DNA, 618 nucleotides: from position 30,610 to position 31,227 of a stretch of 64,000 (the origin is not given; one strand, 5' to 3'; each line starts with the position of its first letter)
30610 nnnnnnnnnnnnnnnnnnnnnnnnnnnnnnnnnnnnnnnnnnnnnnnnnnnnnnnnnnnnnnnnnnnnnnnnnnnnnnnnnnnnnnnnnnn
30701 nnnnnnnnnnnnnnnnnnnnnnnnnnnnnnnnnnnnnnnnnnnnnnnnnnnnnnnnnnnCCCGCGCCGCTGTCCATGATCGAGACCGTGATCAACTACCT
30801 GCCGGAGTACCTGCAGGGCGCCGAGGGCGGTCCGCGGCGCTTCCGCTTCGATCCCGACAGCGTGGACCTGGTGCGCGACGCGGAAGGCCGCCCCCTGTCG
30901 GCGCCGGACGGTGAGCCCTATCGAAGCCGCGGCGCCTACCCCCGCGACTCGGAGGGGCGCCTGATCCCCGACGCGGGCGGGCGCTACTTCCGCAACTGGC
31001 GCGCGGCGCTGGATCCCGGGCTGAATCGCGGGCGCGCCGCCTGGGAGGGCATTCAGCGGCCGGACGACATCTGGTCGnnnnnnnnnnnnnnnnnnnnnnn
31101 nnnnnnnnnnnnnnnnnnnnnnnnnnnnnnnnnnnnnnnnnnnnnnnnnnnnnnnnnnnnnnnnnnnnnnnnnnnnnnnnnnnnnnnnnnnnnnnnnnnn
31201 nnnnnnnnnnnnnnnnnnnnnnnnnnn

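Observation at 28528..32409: CusA/CzcA-like RND pump enlarged to 1293 aa by four extra transmembrane helices and a charged periplasmic insertion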

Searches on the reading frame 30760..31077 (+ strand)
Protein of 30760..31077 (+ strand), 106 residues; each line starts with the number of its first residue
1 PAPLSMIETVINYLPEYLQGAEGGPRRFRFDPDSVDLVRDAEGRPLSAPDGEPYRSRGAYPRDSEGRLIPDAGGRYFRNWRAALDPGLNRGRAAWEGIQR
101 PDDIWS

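Call 24: search_protein_families(library=pfam, proteins=[window:30796-31065:+], max_evalue=10)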
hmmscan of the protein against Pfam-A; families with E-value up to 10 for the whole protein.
window:30796-31065:+ (90 aa): 0 families

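Call 29: find_related_loci(query=A4, collection=genome_contigs, flank=6000)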
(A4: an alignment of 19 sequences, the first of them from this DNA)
Query A4 (106 aa) in genome_contigs; peptide patterns used: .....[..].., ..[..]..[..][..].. (x = any residue, [..] = any of these).
599 stretches matched a pattern (row limit reached: there are more); 547 encode a relative of the query (tblastn E <= 1e-3); the best 80 are kept; 80 distinct loci.
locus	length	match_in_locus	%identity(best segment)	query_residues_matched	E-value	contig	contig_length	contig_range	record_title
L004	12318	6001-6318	64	1-106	6e-43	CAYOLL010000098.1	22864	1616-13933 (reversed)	MAG TPA_asm: uncultured Gemmatimonadota bacterium isolate binchicken_co186_292 genome assembly, contig: NODE_2599_length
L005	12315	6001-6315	70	1-105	5e-43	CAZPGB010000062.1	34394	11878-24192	MAG TPA_asm: uncultured bacterium isolate SRP141376_co4_320 genome assembly, contig: NODE_2249_length_34394_cov_36.03896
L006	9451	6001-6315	64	1-105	3e-41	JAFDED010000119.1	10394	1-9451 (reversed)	MAG: Deltaproteobacteria bacterium isolate Meg19_1012_Bin_441 Meg19_1012_Bin_441_scaffold_22340, whole genome shotgun se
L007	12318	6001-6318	64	1-106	5e-41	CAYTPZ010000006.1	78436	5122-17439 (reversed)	MAG TPA_asm: uncultured bacterium isolate binchicken_co97_500 genome assembly, contig: NODE_1095_length_78436_cov_165.20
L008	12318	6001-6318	64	1-106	6e-41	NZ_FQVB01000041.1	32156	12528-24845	Desulfacinum infernum DSM 9756, whole genome shotgun sequence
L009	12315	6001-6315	64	1-105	9e-41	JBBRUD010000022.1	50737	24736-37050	MAG: Desulfovibrionales bacterium isolate La3_concoct.111 La3_concoct.111_K_2561178_L_50737_cov_18.0549, whole genome sh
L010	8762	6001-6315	62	1-105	3e-40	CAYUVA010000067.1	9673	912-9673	MAG TPA_asm: uncultured bacterium isolate SRP338002_co1_41 genome assembly, contig: NODE_6547_length_9673_cov_13.339780,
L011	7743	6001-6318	62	1-106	9e-40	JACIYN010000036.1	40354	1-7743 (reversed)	MAG: Desulfacinum sp. isolate MAG-79 Desulfacinum_C3_bin37_Scaffold_36, whole genome shotgun sequence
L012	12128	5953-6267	63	1-105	1e-39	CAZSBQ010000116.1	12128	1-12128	MAG TPA_asm: uncultured Victivallales bacterium isolate SRP332253_co1_127 genome assembly, contig: NODE_8859_length_1212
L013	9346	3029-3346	61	1-106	2e-39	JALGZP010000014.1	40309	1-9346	MAG: bacterium isolate M3-30_Bin_374 M3-30_Bin_374_scaffold_1362, whole genome shotgun sequence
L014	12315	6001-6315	63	1-105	2e-39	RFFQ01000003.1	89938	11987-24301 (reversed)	MAG: Gemmatimonadetes bacterium isolate J002 k99_11223, whole genome shotgun sequence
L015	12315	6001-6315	63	1-105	4e-39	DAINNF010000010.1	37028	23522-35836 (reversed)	MAG TPA_asm: Acidobacteriota bacterium isolate CTOTU1803 NODE_95_length_37028_cov_4.601385, whole genome shotgun sequenc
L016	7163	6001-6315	66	1-105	4e-39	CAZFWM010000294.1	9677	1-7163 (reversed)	MAG TPA_asm: uncultured Thermodesulfobacteriota bacterium isolate SRP077602_co7_231 genome assembly, contig: NODE_31342_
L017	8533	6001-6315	64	1-105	4e-39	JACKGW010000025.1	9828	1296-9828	MAG: Planctomycetota bacterium isolate HK-STAS-PLAN-1 HK-STAS-PLAN-1_25, whole genome shotgun sequence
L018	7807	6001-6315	63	1-105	6e-39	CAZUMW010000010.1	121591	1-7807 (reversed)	MAG TPA_asm: uncultured Thermodesulfobacteriota bacterium isolate SRP141376_co4_104 genome assembly, contig: NODE_185_le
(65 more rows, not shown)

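Call 35: search_protein_representatives(protein=window:30796-31065:+)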
Query: 90 residues. Proteins with E-value up to 0.001 (for the whole library): 22; up to 1e-10: 14; up to 1e-30: 0. The best 22 are listed.
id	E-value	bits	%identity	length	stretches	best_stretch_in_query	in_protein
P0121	3.2e-23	98.4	58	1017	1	2-90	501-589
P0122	2.2e-20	89.3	62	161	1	1-78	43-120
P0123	3.1e-20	88.8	52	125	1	1-89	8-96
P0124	1.5e-19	86.6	56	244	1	1-90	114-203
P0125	1.9e-18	83.1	53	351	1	1-90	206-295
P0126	3.4e-17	79.1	48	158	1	2-90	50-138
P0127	4.8e-17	78.6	48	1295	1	1-90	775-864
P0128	1.1e-16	77.4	49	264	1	10-88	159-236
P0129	1.8e-15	73.6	51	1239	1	4-88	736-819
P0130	1.9e-15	73.5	52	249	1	10-90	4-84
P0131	3.2e-15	72.7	50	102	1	3-77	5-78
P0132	3.8e-15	72.5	59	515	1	1-74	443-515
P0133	3.8e-14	69.3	42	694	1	3-88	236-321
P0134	4.6e-11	59.4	45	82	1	2-70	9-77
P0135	6.7e-10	55.6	52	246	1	4-67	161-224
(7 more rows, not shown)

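Call 51: predict_structure(alignment_id=A5)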
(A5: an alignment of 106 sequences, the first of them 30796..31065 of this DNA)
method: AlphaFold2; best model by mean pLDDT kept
length: 90 residues; sequences in the alignment: 106
mean_pLDDT: 89.5   pTM: 0.75
mean pLDDT of the five models: 89.5, 84.9, 84.5, 84.0, 79.7
residues with pLDDT >= 90: 65; 70-90: 18; 50-70: 7; < 50: 0
segments of 3 or more residues with pLDDT < 50: none
pLDDT, mean of each block of 10 residues (from residue 1): 72 88 94 93 95 93 91 94 85
secondary structure, 60 per line:
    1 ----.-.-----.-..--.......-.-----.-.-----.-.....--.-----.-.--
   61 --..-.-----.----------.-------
elements in order: E19-25 E43-47

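Call 57: fold_search(model_id=the predicted structure, library=pdb)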
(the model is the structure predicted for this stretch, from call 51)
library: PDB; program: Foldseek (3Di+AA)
matches with E <= 10: 30; with E <= 0.001: 0
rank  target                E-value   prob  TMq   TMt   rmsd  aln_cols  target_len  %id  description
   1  2ymw_B                2.4e+00  0.01  0.15  0.04  19.9        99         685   13  Structure of the epsilon-lysine oxidase from Marinomonas mediterranea (released 2013-10-23)
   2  7cr5_A                2.8e+00  0.01  0.13  0.11  15.8       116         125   10  Complex structure of a human monoclonal antibody with SARS-CoV-2 nucleocapsid protein NTD (released 2021-03-24)
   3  6yku                  3.4e+00  0.03  0.17  0.03  10.4        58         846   26  Neisseria gonorrhoeae Leucyl-tRNA Synthetase in Complex with Compound 11f (released 2020-12-02)
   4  7cbm_O                3.6e+00  0.02  0.20  0.09  15.0       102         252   12  Cryo-EM structure of the flagellar distal rod with partial hook from Salmonella (released 2021-04-28)
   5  6g5k_B                3.6e+00  0.01  0.13  0.05  11.6        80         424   16  Crystal structure of the binding domain of Botulinum Neurotoxin type B in complex with human synaptotagmin 1 (released 2019-01-16)
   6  9e78_1J               3.8e+00  0.01  0.18  0.05  26.6       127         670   13  48-nm repeat of the Leishmania tarentolae doublet microtubule (released 2025-03-12)
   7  6jf2_A                4.5e+00  0.02  0.20  0.14  14.4       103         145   13  Crystal structure of a 20kDa fragment of FlgG (released 2019-07-17)
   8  4bk4_B                4.5e+00  0.01  0.14  0.05  13.6        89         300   10  crystal structure of the human EphA4 ectodomain (released 2013-07-03)
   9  3jd5_L                4.8e+00  0.02  0.20  0.18  14.4       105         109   16  Cryo-EM structure of the small subunit of the mammalian mitochondrial ribosome (released 2016-07-13)
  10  6zvn_AAA              5.1e+00  0.01  0.18  0.07  12.0       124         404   10  Botulinum neurotoxin B2 binding domain in complex with human synaptotagmin I (released 2020-10-14)
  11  9grw_B                5.7e+00  0.01  0.15  0.06  16.0        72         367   14  Structure of Heparinase I from Bacteroides eggerthii in complex with calcium cofactor (released 2025-09-24)
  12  9ewh_A                6.4e+00  0.01  0.14  0.12  10.3        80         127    8  SARS-CoV-2 Nucleocapsid N-terminal domain (NTD) mutant Y109A (released 2024-11-20)
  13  5ehd_h                6.4e+00  0.01  0.15  0.14  11.1        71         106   14  Crystal structure of human nucleophosmin-core in complex with cytochrome c (released 2016-11-09)
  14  3wev_A                6.4e+00  0.01  0.14  0.04  20.3        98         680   14  Crystal structure of the Schiff base intermediate of L-Lys epsilon-oxidase from Marinomonas mediterranea with L-Lys (released 2013-09-04)
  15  2ymw_A                6.8e+00  0.01  0.13  0.03  20.5        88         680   15  Structure of the epsilon-lysine oxidase from Marinomonas mediterranea (released 2013-10-23)
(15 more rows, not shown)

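Call 64: search_dna_similar(query=window:30760-31077:+, collection=plasmids, mode=protein, max_rows=15)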
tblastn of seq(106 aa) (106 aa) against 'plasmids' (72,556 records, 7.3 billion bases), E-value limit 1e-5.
Records with a match: 7; places in all: 7; records where one place covers at least 80% of the query: 7.
Best place of each record, by identity: <60% 7.
By first word of the organism name: Persicobacter 2; Bernardetia 2; Chondrinema 1; Prevotella 1; Parabacteroides 1.
By predicted mobility (MOB-suite, as given by PLSDB): non-mobilizable 7.
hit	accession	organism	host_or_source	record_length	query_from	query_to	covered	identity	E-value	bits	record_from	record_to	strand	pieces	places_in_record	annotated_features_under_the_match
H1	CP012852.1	Persicobacter sp. JZB09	cell culture,soil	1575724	1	106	100%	36.4%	1e-8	58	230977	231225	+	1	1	none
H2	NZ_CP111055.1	Chondrinema litorale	Seaweed,red alga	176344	1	106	100%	35.8%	1e-8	58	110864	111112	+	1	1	efflux RND transporter permease subunit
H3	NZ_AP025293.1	Persicobacter psychrovividus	-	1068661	1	105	99%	35.2%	7e-9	58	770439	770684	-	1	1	none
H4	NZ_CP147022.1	Bernardetia sp. ABR2-2B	grean alga,grean algae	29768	1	106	100%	34.6%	4e-9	59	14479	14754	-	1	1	efflux RND transporter permease subunit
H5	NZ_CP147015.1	Bernardetia sp. MNP-M8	grean alga,grean algae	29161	1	105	99%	34.9%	1e-9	60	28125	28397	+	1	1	none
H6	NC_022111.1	Prevotella sp. oral taxon 299 str. F0039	Homo sapiens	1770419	1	106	100%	32.4%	2e-6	51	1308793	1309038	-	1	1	none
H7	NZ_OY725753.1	Parabacteroides distasonis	-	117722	1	98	92%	32.7%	4e-6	50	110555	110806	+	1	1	efflux RND transporter permease subunit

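Call 65: get_annotated_region(hit=H7, flank=6000)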
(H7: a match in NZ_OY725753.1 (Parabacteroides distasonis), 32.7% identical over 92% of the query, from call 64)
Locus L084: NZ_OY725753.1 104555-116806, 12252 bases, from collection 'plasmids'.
description: Parabacteroides distasonis strain Parabacteroides distasonis TSDC17.2-1.1 plasmid 8, complete sequence
organism: Parabacteroides distasonis (NCBI taxid 823)
taxonomy: Bacteria; Bacteroidota; Bacteroidia; Bacteroidales; Tannerellaceae; Parabacteroides; Parabacteroides distasonis
host: -; source: -; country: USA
typing (MOB-suite, as given by PLSDB): non-mobilizable
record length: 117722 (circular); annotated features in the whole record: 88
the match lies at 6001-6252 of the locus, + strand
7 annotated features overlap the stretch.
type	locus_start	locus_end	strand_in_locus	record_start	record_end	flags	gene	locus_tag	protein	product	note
CDS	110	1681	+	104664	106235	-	-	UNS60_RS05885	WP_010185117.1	ClC family H(+)/Cl(-) exchange transporter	-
CDS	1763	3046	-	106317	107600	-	-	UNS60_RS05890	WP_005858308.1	DcaP family trimeric outer membrane transporter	-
CDS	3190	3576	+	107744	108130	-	-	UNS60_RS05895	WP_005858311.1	hypothetical protein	-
CDS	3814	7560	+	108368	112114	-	-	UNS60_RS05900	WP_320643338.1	efflux RND transporter permease subunit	GO:0055085 - transmembrane transport [Evidence IEA]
CDS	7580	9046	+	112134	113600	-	-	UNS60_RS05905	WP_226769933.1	TolC family protein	GO:0055085 - transmembrane transport [Evidence IEA]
CDS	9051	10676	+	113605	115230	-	-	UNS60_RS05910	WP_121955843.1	efflux RND transporter periplasmic adaptor subunit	GO:0006810 - transport [Evidence IEA]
CDS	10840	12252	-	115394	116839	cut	-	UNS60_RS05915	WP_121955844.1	glycoside hydrolase family 30 beta sandwich domain-containing protein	-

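Call 66: get_annotated_region(hit=H2, flank=6000)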
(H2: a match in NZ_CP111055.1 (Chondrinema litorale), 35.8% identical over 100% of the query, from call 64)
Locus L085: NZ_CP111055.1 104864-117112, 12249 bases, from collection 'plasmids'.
description: Chondrinema litorale strain WSW3-B12 plasmid unnamed13, complete sequence
organism: Chondrinema litorale (NCBI taxid 2994555)
taxonomy: Bacteria; Bacteroidota; Cytophagia; Cytophagales; Flammeovirgaceae; Chondrinema; Chondrinema litorale
host: -; source: Seaweed,red alga; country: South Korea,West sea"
typing (MOB-suite, as given by PLSDB): non-mobilizable
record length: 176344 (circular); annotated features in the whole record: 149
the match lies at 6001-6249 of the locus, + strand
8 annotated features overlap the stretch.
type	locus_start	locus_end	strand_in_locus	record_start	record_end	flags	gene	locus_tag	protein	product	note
CDS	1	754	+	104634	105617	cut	-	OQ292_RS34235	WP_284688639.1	hypothetical protein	-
CDS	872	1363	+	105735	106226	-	-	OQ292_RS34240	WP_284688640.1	hypothetical protein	-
CDS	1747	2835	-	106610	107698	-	-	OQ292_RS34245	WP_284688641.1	TlpA disulfide reductase family protein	-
CDS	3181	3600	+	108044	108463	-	-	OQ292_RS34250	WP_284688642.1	hypothetical protein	-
CDS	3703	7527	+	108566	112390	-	-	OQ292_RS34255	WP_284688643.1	efflux RND transporter permease subunit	GO:0055085 - transmembrane transport [Evidence IEA]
CDS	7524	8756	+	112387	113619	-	-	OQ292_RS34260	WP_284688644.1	TolC family protein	GO:0055085 - transmembrane transport [Evidence IEA]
CDS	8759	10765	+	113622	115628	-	-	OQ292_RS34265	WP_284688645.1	copper-translocating P-type ATPase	GO:0006825 - copper ion transport [Evidence IEA]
CDS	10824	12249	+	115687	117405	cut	-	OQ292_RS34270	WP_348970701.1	efflux RND transporter periplasmic adaptor subunit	GO:0006810 - transport [Evidence IEA]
